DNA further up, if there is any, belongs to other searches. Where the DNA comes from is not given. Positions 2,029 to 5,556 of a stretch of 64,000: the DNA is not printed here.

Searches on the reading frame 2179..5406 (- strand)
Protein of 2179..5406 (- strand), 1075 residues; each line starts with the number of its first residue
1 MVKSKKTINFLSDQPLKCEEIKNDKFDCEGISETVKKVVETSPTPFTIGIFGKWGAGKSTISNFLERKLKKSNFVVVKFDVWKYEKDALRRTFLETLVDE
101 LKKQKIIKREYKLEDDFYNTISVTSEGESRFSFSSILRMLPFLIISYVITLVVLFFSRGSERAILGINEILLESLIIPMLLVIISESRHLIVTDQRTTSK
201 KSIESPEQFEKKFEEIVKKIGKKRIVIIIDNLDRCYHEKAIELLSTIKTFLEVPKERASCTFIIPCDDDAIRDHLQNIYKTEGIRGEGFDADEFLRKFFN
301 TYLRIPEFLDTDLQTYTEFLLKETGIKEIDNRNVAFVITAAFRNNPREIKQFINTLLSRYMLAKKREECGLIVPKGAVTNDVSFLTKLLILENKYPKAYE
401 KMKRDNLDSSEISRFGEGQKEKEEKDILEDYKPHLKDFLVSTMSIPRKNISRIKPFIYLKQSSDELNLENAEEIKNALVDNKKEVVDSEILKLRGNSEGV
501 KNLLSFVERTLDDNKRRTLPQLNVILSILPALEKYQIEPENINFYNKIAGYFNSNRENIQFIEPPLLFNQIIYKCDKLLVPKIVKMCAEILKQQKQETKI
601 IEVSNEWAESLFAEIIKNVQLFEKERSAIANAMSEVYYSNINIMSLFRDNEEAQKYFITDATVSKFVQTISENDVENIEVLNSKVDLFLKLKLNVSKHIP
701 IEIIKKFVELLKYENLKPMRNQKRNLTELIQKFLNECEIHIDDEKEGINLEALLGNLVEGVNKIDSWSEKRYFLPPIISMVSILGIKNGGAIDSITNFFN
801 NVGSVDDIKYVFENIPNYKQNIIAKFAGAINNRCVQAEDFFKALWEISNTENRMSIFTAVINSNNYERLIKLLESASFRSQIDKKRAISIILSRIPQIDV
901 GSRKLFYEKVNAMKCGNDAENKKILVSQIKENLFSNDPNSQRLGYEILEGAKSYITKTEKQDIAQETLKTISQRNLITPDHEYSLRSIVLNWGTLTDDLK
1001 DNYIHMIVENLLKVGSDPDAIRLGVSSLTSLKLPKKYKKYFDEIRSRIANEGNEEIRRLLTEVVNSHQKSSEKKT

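Call 7: search_protein_families(library=pfam, proteins=[window:2179-5406:-], max_evalue=0.001)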
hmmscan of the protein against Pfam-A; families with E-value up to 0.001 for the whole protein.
window:2179-5406:- (1075 aa): 3 families
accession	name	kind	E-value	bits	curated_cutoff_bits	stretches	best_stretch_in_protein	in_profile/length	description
PF07693.20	KAP_NTPase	-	4.9e-39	134.8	20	1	30-362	3-292/293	KAP family P-loop domain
PF24883.2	NPHP3_N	-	8.8e-07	29.7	24.8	0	171-252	71-151/164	Nephrocystin 3, N-terminal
PF13401.12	AAA_22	-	3.3e-06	27.9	27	0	50-103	10-64/130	AAA domain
